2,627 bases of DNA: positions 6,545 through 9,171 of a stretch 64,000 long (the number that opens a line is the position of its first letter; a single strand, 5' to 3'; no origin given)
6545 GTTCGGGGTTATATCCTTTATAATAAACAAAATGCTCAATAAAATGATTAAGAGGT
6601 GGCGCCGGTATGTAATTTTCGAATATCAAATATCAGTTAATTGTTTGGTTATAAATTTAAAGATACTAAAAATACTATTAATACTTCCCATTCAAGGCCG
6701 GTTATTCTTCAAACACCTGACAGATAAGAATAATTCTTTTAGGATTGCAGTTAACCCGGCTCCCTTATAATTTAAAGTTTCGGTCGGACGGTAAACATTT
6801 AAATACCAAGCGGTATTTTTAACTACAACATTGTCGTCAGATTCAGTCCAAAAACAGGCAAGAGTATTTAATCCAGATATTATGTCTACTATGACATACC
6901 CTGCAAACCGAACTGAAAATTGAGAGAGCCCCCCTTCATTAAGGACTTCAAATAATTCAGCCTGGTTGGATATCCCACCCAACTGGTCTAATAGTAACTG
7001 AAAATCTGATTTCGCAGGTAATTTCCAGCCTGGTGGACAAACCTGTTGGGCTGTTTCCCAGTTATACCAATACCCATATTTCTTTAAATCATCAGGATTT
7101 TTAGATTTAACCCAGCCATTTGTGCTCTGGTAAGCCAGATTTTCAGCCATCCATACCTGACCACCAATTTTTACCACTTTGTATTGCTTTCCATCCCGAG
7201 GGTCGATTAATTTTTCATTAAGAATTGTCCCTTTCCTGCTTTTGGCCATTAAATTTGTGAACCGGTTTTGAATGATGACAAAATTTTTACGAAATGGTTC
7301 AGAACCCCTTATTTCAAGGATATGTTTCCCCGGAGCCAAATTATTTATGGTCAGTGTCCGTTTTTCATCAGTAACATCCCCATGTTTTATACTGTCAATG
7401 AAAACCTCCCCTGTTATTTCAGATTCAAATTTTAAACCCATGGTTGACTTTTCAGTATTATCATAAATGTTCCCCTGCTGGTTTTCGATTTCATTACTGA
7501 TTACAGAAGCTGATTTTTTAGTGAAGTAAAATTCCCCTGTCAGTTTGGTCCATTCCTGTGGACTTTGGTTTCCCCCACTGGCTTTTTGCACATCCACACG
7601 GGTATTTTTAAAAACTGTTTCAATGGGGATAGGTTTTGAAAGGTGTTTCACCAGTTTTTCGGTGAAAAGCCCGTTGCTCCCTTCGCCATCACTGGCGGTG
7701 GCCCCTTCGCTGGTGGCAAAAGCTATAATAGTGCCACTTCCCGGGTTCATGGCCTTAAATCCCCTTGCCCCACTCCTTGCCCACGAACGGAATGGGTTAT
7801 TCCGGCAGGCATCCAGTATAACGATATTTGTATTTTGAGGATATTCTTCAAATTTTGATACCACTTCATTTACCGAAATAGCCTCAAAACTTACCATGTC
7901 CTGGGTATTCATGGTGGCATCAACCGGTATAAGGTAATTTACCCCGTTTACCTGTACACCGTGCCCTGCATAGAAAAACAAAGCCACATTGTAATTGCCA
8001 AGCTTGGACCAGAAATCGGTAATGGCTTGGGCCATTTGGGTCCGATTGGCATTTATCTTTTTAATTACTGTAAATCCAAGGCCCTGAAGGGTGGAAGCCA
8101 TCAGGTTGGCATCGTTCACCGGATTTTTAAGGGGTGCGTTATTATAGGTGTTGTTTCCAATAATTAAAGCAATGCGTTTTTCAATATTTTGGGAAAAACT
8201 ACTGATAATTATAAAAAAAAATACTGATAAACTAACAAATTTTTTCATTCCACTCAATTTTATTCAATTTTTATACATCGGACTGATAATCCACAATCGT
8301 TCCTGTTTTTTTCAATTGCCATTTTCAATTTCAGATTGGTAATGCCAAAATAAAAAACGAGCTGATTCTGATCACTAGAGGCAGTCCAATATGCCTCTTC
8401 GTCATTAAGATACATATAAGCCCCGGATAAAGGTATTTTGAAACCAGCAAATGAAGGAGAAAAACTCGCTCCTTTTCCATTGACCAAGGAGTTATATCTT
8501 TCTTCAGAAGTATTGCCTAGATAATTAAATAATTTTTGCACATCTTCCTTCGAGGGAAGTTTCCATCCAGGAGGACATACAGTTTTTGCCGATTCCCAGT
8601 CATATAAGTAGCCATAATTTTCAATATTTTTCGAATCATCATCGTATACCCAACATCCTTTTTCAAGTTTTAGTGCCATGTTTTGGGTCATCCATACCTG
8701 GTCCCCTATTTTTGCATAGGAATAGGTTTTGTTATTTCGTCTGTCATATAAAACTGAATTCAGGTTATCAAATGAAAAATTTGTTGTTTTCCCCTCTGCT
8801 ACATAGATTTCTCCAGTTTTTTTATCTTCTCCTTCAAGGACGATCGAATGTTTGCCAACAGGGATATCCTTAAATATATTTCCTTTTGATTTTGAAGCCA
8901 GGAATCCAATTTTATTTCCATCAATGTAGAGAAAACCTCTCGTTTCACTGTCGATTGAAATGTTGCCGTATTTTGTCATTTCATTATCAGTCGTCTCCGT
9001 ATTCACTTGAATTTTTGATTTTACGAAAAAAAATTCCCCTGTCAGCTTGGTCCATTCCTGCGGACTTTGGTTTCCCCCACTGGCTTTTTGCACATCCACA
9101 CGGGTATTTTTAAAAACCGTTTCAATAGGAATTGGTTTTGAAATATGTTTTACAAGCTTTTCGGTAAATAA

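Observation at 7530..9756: Mosaic paralogs: caspase-domain coding halves are ~90% identical, C-terminal halves are strongly diverged with a sharp boundary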

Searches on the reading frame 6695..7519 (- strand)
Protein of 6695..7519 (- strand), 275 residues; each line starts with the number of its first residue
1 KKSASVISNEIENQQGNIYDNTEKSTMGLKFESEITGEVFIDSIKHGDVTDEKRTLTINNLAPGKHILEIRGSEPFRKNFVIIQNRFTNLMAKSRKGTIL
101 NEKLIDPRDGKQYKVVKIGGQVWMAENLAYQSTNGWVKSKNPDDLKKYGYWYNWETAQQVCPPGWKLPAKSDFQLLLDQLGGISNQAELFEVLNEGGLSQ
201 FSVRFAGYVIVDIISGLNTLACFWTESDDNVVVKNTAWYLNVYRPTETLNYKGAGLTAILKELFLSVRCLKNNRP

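Call 24: find_homologous_proteins(query=window:6695-7519:-, max_evalue=0.00001)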
Query seq(275 aa) (275 aa): 944 proteins with E <= 0.00001 among 1654 candidates; the best 120 are listed.
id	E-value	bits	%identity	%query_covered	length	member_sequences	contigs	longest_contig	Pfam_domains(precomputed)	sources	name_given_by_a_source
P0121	1.4e-44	171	56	28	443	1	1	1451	PF09603.16,PF13240.12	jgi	-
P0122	4.9e-44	169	33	61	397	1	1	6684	PF09603.16,PF26707.1,PF07603.18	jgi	jgi:uncharacterized protein (TIGR02145 family)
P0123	1.1e-42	164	34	63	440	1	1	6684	PF09603.16,PF26707.1,PF07603.18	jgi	jgi:uncharacterized protein (TIGR02145 family)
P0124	3.4e-42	163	33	62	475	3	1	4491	PF09603.16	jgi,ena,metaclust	metaclust:\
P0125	6.5e-42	162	51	29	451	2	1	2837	PF09603.16,PF07603.18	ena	-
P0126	9.1e-42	161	34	52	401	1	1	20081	PF09603.16,PF26707.1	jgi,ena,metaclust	metaclust:\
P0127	1.5e-41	161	36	61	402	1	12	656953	PF09603.16,PF07603.18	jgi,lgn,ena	-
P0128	1.2e-40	158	31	71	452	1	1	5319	PF09603.16,PF26707.1,PF07603.18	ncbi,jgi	-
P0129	1.2e-40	158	37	49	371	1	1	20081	PF09603.16,PF07603.18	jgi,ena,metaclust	metaclust:\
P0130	2.1e-40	157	34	69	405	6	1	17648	PF09603.16,PF26707.1,PF07603.18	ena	-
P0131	6.0e-40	155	52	29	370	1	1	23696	PF09603.16,PF26707.1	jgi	jgi:uncharacterized protein (TIGR02145 family)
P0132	1.8e-39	154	36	64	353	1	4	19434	PF09603.16,PF26707.1,PF07603.18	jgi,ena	-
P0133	4.9e-39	152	54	30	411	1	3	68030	PF09603.16,PF13240.12,PF07603.18,PF13248.12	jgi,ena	-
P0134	7.5e-39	152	48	30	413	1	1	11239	PF09603.16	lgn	-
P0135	9.4e-39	151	35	69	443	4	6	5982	PF09603.16,PF26707.1,PF07603.18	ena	-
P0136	2.9e-38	150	32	65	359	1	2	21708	PF09603.16,PF26707.1,PF07603.18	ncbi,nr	ncbi:MAG: fibrobacter succinogenes major paralogous domain-containing protein [Fibrobacter sp.]|nr:f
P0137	6.9e-38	149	35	60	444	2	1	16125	PF09603.16,PF26707.1,PF07603.18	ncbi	-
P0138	9.8e-38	148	36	62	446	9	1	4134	PF09603.16,PF26707.1,PF07603.18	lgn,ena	-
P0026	1.3e-37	148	35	99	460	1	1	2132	PF09603.16,PF00656.28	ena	-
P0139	2.2e-37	147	31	66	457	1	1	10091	PF09603.16,PF26707.1,PF07603.18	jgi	jgi:uncharacterized protein (TIGR02145 family)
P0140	5.9e-37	146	35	61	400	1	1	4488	PF09603.16,PF07603.18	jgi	-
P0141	9.2e-37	145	32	67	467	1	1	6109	PF09603.16,PF13240.12,PF12773.14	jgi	jgi:uncharacterized protein (TIGR02145 family)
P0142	1.4e-36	144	33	63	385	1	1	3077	PF09603.16,PF26707.1,PF07603.18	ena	-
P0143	3.8e-36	143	39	36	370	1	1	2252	PF09603.16,PF07603.18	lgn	-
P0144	5.2e-36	142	35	61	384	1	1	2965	PF09603.16,PF07603.18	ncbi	-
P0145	1.2e-35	141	35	67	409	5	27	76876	PF09603.16,PF26707.1,PF07603.18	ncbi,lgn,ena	-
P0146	4.2e-35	140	34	61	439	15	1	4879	PF09603.16,PF26707.1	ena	-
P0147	7.4e-35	139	48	31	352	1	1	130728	PF09603.16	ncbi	ncbi:hypothetical protein R83H12_02027 [Fibrobacteria bacterium R8-3-H12]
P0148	1.0e-34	138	32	65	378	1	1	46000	PF09603.16,PF07803.17,PF26707.1,PF07603.18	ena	-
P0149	2.7e-34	137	32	62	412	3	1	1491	PF09603.16,PF07603.18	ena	-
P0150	5.2e-34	136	49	29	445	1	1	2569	PF09603.16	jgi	jgi:uncharacterized protein (TIGR02145 family)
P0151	1.7e-33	134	32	63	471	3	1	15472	PF09603.16,PF07603.18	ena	-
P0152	2.7e-33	134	33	72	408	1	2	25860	PF09603.16,PF07603.18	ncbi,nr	ncbi:MAG: hypothetical protein MJZ25_14380 [Fibrobacter sp.]|nr:hypothetical protein [Fibrobacter sp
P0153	2.1e-32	131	31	61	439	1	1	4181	PF09603.16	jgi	jgi:uncharacterized protein (TIGR02145 family)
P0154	4.2e-32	130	32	61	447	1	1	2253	PF09603.16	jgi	-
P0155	8.8e-32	129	42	37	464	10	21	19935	PF09603.16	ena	-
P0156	5.9e-31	126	44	63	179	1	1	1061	PF09603.16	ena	-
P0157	6.9e-30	122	32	61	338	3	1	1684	PF09603.16,PF26707.1,PF07603.18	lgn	-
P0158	1.5e-29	121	36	62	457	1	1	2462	PF09603.16,PF26707.1,PF07603.18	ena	-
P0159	5.0e-29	120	42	49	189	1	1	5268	PF09603.16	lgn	-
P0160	1.1e-28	118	42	62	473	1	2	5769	PF09603.16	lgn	-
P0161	4.7e-28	116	33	53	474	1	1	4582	PF09603.16,PF26707.1,PF07603.18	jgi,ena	jgi:uncharacterized protein (TIGR02145 family)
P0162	5.9e-28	116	42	61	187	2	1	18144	PF09603.16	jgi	-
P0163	8.2e-28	116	41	34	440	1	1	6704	PF09603.16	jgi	jgi:uncharacterized protein (TIGR02145 family)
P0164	1.5e-27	115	38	62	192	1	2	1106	PF09603.16,PF26707.1,PF07603.18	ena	-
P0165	2.9e-27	114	41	64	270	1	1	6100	PF09603.16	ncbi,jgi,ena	-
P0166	5.8e-27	113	39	62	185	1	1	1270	PF09603.16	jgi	jgi:uncharacterized protein (TIGR02145 family)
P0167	1.9e-26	111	40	39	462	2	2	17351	PF09603.16,PF13240.12,PF13248.12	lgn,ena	-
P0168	2.2e-26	111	47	36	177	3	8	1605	PF09603.16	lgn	-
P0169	4.3e-26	110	48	29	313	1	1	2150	PF09603.16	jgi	jgi:uncharacterized protein (TIGR02145 family)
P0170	1.3e-25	108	36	37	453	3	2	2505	PF09603.16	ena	-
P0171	1.8e-25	108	38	30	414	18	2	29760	PF09603.16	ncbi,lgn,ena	-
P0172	2.2e-25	108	40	27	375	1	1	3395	PF09603.16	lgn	-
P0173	2.7e-25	107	29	63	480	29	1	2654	PF09603.16,PF26707.1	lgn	-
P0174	5.4e-25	106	40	61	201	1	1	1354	PF09603.16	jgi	jgi:uncharacterized protein (TIGR02145 family)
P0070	7.0e-25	106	37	62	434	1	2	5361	PF09603.16,PF00656.28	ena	-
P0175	9.1e-25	106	39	61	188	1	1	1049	PF09603.16,PF26707.1,PF07603.18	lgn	-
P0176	1.2e-24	105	29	72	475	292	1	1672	PF09603.16,PF26707.1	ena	-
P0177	3.0e-24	104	40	60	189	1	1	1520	PF09603.16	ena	-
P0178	3.3e-24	104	41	38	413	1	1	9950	PF09603.16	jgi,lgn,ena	-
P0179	5.0e-24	103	39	62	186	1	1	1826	PF09603.16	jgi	jgi:uncharacterized protein (TIGR02145 family)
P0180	5.1e-24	103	38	71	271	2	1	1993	PF09603.16,PF26707.1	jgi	-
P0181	9.8e-24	102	37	63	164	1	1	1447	PF09603.16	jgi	jgi:uncharacterized protein (TIGR02145 family)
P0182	1.9e-23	101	38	61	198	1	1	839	PF09603.16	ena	-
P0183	2.1e-23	101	41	50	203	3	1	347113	PF09603.16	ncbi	-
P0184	2.6e-23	101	36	63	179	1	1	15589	PF09603.16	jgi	jgi:uncharacterized protein (TIGR02145 family)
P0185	3.3e-23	100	38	64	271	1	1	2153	PF09603.16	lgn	-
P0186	3.6e-23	100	39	47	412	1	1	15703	PF09603.16,PF26707.1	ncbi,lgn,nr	ncbi:MAG: hypothetical protein JXB49_21100 [Bacteroidales bacterium]|nr:hypothetical protein [Bacter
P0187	4.8e-23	100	37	61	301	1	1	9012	PF09603.16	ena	-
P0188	5.6e-23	100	35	62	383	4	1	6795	PF09603.16,PF08308.18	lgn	-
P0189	7.9e-23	99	39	61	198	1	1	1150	PF09603.16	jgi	jgi:uncharacterized protein (TIGR02145 family)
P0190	1.1e-22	99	42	53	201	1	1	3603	PF09603.16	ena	-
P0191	1.3e-22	99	35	65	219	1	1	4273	PF09603.16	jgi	jgi:uncharacterized protein (TIGR02145 family)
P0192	1.9e-22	98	38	61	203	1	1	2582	PF09603.16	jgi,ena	-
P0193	2.0e-22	98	54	30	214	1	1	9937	PF09603.16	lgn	-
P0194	2.4e-22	98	57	29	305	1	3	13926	PF09603.16,PF26707.1,PF05656.21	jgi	jgi:uncharacterized protein (TIGR02145 family)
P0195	2.7e-22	98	55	29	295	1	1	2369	PF09603.16,PF13414.13,PF13371.13,PF13181.13,PF07719.24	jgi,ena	-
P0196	6.2e-22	96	37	61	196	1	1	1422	PF09603.16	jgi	jgi:uncharacterized protein (TIGR02145 family)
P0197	7.4e-22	96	35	65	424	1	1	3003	PF09603.16,PF13606.13,PF13857.13,PF12796.14,PF00023.37,PF13637.13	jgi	jgi:uncharacterized protein (TIGR02145 family)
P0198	7.6e-22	96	40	61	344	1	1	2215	PF09603.16,PF13036.12,PF03783.21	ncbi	-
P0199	1.1e-21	96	24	62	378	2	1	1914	PF09603.16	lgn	-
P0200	1.1e-21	95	53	29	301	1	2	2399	PF09603.16,PF13414.13,PF13371.13,PF00515.35,PF21033.5,PF13181.13,PF07719.24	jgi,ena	-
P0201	1.1e-21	95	53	29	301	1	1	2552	PF09603.16,PF13414.13,PF13371.13,PF00515.35,PF13424.13,PF21033.5,PF13181.13,PF07719.24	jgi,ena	-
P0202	1.6e-21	95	36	67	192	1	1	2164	PF09603.16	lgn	-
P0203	1.7e-21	95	54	29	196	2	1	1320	PF09603.16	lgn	-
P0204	2.1e-21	95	34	75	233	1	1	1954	PF09603.16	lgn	-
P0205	3.0e-21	94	56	29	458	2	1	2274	PF09603.16,PF13475.12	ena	-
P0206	3.5e-21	94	36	53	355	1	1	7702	PF09603.16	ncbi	-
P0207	3.8e-21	94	33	66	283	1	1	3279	PF09603.16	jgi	-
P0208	3.9e-21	94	39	61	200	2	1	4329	PF09603.16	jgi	jgi:uncharacterized protein (TIGR02145 family)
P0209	4.6e-21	93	34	63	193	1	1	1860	PF09603.16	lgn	-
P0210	4.7e-21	93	45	39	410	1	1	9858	PF09603.16,PF13606.13,PF13857.13,PF12796.14,PF00023.37,PF13637.13,PF24521.3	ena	-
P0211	4.7e-21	93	37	62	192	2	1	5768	PF09603.16,PF26707.1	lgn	-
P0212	4.9e-21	93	56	29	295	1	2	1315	PF09603.16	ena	-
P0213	5.2e-21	93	36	61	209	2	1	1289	PF09603.16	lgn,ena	-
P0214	5.7e-21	93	37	61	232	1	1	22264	PF09603.16,PF26707.1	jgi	-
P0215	6.7e-21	93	55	29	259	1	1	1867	PF14559.13,PF09603.16,PF13414.13,PF13371.13,PF00515.35,PF21033.5,PF13181.13,PF07719.24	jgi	jgi:uncharacterized protein (TIGR02145 family)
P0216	6.8e-21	93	33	67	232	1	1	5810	PF09603.16,PF26707.1,PF07603.18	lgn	-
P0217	7.6e-21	93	35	62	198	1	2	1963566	PF09603.16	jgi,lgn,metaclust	metaclust:\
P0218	7.9e-21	93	38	63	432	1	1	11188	PF09603.16,PF00656.28,PF07603.18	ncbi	-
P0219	9.2e-21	92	55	29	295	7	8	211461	PF14559.13,PF09603.16,PF13414.13,PF13371.13,PF00515.35,PF21033.5,PF13181.13,PF07719.24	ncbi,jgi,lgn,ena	jgi:uncharacterized protein (TIGR02145 family)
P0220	9.9e-21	92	36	61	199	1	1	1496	PF09603.16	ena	-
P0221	1.2e-20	92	56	29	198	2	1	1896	PF09603.16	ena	-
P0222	1.4e-20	92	36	61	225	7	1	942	PF09603.16,PF26707.1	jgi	-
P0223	1.5e-20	92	36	61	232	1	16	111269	PF09603.16,PF26707.1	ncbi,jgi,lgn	-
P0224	1.6e-20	92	37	63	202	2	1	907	PF09603.16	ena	-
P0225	1.7e-20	92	44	44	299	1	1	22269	PF09603.16,PF13240.12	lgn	-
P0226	1.9e-20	91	34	63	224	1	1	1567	PF09603.16,PF26707.1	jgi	jgi:uncharacterized protein (TIGR02145 family)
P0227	2.0e-20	91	34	63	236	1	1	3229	PF09603.16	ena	-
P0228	2.0e-20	91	35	61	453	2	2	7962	PF09603.16,PF00656.28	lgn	-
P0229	2.4e-20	91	48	35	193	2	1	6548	PF09603.16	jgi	-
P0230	2.6e-20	91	38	61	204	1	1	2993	PF09603.16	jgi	jgi:uncharacterized protein (TIGR02145 family)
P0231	2.8e-20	91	36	61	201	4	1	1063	PF09603.16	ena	-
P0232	3.0e-20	91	53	28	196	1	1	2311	PF09603.16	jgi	jgi:uncharacterized protein (TIGR02145 family)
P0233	3.1e-20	91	35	61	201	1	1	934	PF09603.16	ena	-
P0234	3.7e-20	91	45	38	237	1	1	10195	PF09603.16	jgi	-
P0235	4.2e-20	90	37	61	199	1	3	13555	PF09603.16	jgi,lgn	jgi:uncharacterized protein (TIGR02145 family)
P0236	4.2e-20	90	53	29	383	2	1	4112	PF09603.16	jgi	-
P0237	5.0e-20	90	36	61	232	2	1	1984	PF09603.16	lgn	-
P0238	6.2e-20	90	54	30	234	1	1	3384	PF09603.16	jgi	-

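Call 59: predict_structure(alignment_id=A3)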
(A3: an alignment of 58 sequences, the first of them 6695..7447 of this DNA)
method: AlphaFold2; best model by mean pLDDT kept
length: 251 residues; sequences in the alignment: 58
mean_pLDDT: 91.4   pTM: 0.80
mean pLDDT of the five models: 91.4, 91.1, 90.1, 89.5, 89.2
residues with pLDDT >= 90: 171; 70-90: 75; 50-70: 4; < 50: 1
segments of 3 or more residues with pLDDT < 50: none
pLDDT, mean of each block of 10 residues (from residue 1): 87 96 95 95 93 90 88 85 96 94 93 83 93 97 97 84 88 88 94 96 86 95 90 95 93 42
secondary structure, 60 per line:
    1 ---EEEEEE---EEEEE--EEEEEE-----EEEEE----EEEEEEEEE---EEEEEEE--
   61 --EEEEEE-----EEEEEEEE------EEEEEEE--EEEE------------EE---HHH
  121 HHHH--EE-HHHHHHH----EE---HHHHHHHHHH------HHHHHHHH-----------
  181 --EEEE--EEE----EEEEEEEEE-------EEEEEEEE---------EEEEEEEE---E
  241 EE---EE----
elements in order: E4-9 E13-17 E20-25 E31-35 E40-48 E52-58 E63-68 E74-81 E88-94 E97-100 H118-124 H130-136 H146-155 H162-169 E183-186 E189-191 E196-204 E212-219 E229-236 E240-242

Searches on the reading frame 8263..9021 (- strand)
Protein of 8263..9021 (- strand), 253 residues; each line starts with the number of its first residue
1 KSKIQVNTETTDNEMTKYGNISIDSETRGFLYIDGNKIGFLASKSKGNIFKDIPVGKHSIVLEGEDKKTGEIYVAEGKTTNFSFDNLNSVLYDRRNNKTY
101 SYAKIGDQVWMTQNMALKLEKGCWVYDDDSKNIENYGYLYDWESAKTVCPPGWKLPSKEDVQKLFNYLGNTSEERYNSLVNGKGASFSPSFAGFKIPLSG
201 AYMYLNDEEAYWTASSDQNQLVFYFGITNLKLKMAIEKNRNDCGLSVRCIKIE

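Call 25: find_homologous_proteins(query=window:8263-9021:-, max_evalue=0.00001)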
Query seq(253 aa) (253 aa): 70 proteins with E <= 0.00001 among 322 candidates.
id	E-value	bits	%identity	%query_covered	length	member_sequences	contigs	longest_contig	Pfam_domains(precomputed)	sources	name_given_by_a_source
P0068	8.6e-35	138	35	96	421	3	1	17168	PF09603.16,PF00656.28,PF07603.18,PF08308.18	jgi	-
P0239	3.2e-34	137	35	87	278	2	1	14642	PF09603.16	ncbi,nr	ncbi:MAG: hypothetical protein GXO50_04970, partial [Chlorobi bacterium]|nr:hypothetical protein [Ch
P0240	1.1e-32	131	39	66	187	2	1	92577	PF09603.16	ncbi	ncbi:MAG: FISUMP domain-containing protein [Bacteroidales bacterium]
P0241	6.0e-30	123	38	63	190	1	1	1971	PF09603.16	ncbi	-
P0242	9.4e-30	122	45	30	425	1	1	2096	PF09603.16,PF26707.1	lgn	-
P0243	7.3e-29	119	38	62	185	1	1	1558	PF09603.16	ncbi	-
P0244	1.3e-28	118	35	63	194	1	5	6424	PF09603.16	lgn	-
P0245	4.1e-28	117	36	65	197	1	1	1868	PF09603.16,PF26707.1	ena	-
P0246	1.1e-27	115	37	64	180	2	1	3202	PF09603.16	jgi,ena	-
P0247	1.5e-26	111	33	75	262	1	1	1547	PF09603.16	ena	-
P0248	2.0e-26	111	40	64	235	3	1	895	PF09603.16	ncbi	-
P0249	4.9e-26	110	39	63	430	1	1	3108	PF09603.16,PF19964.6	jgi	jgi:uncharacterized protein (TIGR02145 family)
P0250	6.2e-26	109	30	94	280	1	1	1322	PF09603.16,PF08308.18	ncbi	-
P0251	1.8e-25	108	35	68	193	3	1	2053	PF09603.16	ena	-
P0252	2.9e-25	107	34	64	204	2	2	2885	PF09603.16,PF07603.18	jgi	-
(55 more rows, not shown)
